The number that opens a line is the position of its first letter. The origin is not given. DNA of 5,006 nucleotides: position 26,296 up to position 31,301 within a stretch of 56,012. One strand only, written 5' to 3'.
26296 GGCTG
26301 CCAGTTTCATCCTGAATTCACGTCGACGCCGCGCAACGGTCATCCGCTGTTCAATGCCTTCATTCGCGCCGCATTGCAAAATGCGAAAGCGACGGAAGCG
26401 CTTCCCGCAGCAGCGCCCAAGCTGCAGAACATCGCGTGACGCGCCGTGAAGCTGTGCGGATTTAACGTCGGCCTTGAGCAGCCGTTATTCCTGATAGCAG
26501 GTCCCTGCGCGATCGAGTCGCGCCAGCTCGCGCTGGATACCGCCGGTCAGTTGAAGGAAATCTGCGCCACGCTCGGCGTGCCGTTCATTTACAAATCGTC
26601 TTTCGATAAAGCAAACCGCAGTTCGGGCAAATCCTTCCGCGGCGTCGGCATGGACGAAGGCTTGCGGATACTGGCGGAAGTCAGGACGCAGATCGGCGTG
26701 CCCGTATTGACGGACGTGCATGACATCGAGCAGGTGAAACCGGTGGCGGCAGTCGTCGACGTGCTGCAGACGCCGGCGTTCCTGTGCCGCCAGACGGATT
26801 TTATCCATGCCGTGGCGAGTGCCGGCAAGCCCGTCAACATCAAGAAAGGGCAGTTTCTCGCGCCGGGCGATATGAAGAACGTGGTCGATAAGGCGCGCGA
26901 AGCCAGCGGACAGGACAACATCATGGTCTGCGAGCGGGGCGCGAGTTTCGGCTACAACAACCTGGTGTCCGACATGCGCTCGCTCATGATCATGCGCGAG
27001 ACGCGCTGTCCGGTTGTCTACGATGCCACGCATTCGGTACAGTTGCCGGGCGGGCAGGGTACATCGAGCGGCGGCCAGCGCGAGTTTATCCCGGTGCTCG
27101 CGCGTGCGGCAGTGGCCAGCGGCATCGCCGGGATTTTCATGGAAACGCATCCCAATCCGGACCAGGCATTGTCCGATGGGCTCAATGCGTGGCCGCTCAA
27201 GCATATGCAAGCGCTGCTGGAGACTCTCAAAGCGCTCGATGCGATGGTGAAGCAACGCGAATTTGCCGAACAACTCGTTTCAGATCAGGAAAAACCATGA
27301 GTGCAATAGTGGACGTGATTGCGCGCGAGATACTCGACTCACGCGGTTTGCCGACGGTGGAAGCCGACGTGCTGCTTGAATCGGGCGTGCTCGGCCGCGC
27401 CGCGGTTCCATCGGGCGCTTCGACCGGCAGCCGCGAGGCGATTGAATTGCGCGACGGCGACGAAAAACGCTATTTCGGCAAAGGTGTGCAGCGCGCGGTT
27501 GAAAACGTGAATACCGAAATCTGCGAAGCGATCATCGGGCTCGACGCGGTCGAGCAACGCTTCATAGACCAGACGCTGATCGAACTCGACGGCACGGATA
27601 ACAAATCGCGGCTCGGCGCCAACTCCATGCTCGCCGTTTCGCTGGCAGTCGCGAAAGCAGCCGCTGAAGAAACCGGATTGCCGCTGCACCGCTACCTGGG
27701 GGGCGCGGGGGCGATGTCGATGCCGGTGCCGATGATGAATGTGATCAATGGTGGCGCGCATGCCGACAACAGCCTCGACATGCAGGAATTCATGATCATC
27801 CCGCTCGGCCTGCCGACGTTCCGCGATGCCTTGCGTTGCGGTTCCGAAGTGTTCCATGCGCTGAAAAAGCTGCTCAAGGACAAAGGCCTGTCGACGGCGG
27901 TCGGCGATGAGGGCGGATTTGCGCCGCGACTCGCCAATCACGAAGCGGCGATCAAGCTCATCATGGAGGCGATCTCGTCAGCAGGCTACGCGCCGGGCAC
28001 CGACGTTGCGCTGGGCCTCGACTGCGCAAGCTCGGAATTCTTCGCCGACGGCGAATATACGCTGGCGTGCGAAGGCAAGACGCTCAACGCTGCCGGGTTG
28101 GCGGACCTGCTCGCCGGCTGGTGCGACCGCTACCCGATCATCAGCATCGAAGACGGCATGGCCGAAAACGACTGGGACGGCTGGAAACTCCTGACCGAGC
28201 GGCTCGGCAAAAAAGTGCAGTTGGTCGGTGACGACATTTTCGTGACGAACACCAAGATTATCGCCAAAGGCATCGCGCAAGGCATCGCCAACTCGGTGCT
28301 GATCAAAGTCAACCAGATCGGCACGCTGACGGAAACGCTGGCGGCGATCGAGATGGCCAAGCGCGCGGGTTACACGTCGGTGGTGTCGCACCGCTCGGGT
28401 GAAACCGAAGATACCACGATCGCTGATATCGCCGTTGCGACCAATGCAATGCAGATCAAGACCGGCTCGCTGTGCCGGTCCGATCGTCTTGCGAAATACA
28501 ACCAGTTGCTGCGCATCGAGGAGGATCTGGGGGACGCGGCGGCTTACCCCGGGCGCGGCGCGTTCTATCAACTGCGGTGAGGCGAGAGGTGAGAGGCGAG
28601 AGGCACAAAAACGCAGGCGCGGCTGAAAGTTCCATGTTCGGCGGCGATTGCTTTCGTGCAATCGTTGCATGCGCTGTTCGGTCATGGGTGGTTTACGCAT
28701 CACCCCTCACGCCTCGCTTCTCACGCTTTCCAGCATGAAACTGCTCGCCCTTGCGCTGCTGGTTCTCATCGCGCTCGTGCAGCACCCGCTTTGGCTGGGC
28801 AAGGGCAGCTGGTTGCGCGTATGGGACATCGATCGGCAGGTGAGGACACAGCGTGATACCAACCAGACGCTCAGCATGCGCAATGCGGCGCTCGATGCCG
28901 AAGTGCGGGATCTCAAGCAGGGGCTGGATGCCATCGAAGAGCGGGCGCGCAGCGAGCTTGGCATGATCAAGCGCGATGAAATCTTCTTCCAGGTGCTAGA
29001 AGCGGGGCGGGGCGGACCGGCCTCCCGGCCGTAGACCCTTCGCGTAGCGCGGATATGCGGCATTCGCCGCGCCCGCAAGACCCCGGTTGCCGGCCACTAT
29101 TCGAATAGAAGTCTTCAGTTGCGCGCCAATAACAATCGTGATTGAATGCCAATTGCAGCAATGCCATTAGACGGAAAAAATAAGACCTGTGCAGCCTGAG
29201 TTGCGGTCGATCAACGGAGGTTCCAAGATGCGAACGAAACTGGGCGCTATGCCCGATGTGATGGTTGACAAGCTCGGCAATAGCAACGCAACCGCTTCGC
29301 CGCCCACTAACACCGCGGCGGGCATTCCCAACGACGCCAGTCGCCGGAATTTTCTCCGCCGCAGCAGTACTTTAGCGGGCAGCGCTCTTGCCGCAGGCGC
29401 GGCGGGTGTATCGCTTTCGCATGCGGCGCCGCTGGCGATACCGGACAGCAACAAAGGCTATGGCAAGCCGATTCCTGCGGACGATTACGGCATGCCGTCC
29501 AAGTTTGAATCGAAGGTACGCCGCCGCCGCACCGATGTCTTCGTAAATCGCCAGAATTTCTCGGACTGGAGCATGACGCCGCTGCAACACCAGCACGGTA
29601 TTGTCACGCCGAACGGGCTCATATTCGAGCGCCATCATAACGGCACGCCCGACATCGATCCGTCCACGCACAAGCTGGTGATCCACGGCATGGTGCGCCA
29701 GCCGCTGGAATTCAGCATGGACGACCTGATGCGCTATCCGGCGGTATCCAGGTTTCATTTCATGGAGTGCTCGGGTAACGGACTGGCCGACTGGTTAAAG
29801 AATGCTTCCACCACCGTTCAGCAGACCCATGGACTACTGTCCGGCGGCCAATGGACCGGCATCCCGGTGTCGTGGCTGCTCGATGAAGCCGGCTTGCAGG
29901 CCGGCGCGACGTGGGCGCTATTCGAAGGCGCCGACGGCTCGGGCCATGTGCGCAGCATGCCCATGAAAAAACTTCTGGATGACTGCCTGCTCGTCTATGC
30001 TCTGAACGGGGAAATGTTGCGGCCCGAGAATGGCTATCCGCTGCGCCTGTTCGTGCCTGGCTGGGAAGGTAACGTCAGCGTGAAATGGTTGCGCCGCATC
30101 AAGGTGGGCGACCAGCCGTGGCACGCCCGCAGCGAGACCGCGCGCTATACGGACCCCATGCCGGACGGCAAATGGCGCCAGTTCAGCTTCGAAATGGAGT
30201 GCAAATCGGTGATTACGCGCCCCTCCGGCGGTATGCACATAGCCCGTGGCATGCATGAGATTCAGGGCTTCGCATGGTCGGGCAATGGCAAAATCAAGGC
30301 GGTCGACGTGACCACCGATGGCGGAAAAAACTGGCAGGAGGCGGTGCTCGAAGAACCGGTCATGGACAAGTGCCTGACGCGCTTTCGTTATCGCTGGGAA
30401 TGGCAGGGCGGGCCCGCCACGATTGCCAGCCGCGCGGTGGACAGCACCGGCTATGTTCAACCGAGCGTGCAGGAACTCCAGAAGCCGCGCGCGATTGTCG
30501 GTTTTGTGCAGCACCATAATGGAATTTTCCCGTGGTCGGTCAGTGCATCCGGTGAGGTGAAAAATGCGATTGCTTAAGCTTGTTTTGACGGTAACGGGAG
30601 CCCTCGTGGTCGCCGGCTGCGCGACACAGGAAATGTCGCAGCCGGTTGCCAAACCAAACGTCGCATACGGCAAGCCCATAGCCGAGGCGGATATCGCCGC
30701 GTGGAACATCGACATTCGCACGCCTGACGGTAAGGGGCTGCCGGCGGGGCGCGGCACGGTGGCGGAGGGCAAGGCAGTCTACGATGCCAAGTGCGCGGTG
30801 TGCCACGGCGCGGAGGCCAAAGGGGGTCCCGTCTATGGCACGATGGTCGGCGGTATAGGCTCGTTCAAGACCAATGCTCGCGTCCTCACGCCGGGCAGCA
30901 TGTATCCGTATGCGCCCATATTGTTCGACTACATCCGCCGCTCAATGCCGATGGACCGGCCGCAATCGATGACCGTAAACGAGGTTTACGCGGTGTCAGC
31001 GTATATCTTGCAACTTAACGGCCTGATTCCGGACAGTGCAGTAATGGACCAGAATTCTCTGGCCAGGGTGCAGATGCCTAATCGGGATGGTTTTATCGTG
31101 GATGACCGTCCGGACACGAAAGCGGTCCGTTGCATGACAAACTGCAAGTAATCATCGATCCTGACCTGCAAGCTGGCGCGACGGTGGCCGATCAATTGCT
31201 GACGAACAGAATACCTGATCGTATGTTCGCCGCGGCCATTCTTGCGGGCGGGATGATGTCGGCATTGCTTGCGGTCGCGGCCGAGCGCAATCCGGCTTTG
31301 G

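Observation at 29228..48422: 19-kb sigma-54-controlled island: Rieske oxygenase, ABC importer, THF-C1 enzymes and sulfite handling; a candidate C1-organosulfonate (methanesulfonate-like) catabolic system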

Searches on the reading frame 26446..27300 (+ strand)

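Call 48: search_protein_families(library=pfam, proteins=[window:26446-27300:+], max_evalue=0.00001)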
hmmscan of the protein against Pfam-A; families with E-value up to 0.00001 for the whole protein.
window:26446-27300:+ (284 aa): 1 family
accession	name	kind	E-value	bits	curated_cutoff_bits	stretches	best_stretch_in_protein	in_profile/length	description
PF00793.26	DAHP_synth_1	-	1.2e-69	234.6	25.5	1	8-269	12-269/270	DAHP synthetase I family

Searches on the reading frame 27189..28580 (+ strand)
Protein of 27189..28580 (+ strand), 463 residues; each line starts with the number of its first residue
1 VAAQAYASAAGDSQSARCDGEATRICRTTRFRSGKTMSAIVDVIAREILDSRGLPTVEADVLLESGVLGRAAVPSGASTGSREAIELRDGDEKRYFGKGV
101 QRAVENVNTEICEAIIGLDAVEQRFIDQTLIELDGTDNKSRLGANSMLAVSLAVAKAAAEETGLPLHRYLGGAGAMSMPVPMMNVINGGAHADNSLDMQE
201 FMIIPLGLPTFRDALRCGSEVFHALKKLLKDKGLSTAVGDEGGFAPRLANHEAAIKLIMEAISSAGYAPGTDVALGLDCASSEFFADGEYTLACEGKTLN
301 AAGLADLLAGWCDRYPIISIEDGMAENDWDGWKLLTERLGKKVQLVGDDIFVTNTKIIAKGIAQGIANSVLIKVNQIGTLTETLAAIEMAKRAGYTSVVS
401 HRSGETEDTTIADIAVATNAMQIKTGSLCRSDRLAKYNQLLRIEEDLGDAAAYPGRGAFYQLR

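Call 4: search_protein_families(library=pfam, proteins=[window:27189-28580:+])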
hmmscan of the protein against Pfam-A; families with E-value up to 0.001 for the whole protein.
window:27189-28580:+ (463 aa): 3 families
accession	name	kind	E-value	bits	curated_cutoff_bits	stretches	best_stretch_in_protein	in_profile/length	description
PF00113.28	Enolase_C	-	2.6e-129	431.2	21.5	1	176-459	2-293/296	Enolase, C-terminal TIM barrel domain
PF03952.21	Enolase_N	-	2.7e-58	196.3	35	1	40-170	1-131/131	Enolase, N-terminal domain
PF07476.17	MAAL_C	-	0.0001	22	27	1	337-423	134-221/249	Methylaspartate ammonia-lyase C-terminus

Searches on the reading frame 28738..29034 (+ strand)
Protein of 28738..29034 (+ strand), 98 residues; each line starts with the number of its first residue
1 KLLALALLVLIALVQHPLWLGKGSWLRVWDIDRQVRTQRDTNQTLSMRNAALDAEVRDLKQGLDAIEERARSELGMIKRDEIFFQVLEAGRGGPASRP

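Call 64: search_protein_families(library=pfam, proteins=[window:28738-29034:+], max_evalue=1)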
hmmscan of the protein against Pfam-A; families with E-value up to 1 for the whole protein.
window:28738-29034:+ (98 aa): 3 families
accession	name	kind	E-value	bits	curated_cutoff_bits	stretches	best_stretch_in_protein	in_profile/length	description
PF04977.20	DivIC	-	5.1e-24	84.3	28.9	1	10-88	1-79/80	Septum formation initiator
PF14662.11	KASH_CCD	-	0.037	14.4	43.3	1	34-73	47-86/191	Coiled-coil region of CCDC155 or KASH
PF00239.26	Resolvase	-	0.061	13.9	23.3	1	21-71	62-111/145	Resolvase, N terminal domain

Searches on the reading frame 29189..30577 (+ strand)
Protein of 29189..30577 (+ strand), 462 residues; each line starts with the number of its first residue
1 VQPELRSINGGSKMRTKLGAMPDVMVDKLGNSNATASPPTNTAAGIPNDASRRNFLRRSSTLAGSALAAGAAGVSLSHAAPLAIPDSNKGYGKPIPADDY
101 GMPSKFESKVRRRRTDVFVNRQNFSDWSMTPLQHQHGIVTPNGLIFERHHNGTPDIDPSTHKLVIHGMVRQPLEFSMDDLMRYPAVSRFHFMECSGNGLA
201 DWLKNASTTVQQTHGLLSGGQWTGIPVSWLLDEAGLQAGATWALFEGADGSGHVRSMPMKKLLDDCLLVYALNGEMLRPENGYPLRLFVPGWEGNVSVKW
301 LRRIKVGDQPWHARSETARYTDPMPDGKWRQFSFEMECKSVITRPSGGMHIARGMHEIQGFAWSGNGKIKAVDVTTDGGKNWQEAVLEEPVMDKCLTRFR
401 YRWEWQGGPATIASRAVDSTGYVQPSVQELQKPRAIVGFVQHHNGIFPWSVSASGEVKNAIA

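Call 3: search_protein_families(library=pfam, proteins=[window:29189-30577:+])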
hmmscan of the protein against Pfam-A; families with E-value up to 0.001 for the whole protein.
window:29189-30577:+ (462 aa): 2 families
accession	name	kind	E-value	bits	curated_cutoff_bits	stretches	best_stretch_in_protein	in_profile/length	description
PF00174.25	Oxidored_molyb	-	1.9e-49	167.9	24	1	150-311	1-165/169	Oxidoreductase molybdopterin binding domain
PF03404.22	Mo-co_dimer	-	6.4e-16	59.1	22.7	1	333-428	4-117/138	Mo-co oxidoreductase dimerisation domain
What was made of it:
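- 29228..30577 (+): SoxC-type molybdenum sulfite dehydrogenase, Tat-exported. Oxidored_molyb and Mo-co_dimer domains (call 3).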

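Call 5: search_protein_families(library=ncbifam, proteins=[window:29189-30577:+], max_evalue=0.00001)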
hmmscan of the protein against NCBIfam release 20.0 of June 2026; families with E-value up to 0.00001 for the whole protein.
window:29189-30577:+ (462 aa): 3 families
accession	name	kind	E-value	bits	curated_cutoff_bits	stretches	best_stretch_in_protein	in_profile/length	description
TIGR04555.1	sulfite_DH_soxC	equivalog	5.4e-181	602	420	1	52-460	1-408/408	sulfite dehydrogenase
NF052245.1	SorA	equivalog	9e-44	149.8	600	1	134-430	65-379/396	SorA family sulfite dehydrogenase catalytic subunit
NF052247.1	SorT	equivalog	2.1e-36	125.5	570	1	135-428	60-366/387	SorT family sulfite dehydrogenase catalytic subunit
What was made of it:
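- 29228..30577 (+): TIGR04555 602 bits against a cutoff of 420 (call 5).
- Checked: 29228-30577 is a SoxC-type Mo sulfite dehydrogenase (TIGR04555, 602 bits against a cutoff of 420; call 5).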

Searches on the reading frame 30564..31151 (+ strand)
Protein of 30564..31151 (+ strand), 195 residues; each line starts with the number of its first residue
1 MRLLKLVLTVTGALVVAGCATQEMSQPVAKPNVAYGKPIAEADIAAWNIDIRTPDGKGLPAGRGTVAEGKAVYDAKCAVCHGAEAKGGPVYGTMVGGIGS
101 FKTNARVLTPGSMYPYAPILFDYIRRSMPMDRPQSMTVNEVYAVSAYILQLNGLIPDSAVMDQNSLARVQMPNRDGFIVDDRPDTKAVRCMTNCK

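Call 3: search_protein_families(library=pfam, proteins=[window:30564-31151:+])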
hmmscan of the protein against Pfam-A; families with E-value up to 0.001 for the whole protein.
window:30564-31151:+ (195 aa): 2 families
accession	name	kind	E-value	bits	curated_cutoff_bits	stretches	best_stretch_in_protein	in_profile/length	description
PF00034.26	Cytochrom_C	-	9.3e-10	40.1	21.3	1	66-151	1-89/90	Cytochrome c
PF13442.11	Cytochrome_CBB3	-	2.9e-08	34.3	27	1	65-148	2-68/68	Cytochrome C oxidase, cbb3-type, subunit III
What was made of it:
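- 30564..31151 (+): SoxD-like monohaem cytochrome c partner. Cytochrom_C domain (call 3).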

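Call 5: search_protein_families(library=ncbifam, proteins=[window:30564-31151:+], max_evalue=0.00001)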
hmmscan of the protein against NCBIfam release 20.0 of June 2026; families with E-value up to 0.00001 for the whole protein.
window:30564-31151:+ (195 aa): 1 family
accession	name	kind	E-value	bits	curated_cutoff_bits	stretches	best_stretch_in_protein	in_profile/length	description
NF050122.1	bc1_QcrC_actin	exception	2.3e-06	27.1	200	1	64-151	39-117/253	cytochrome bc1 complex diheme cytochrome c subunit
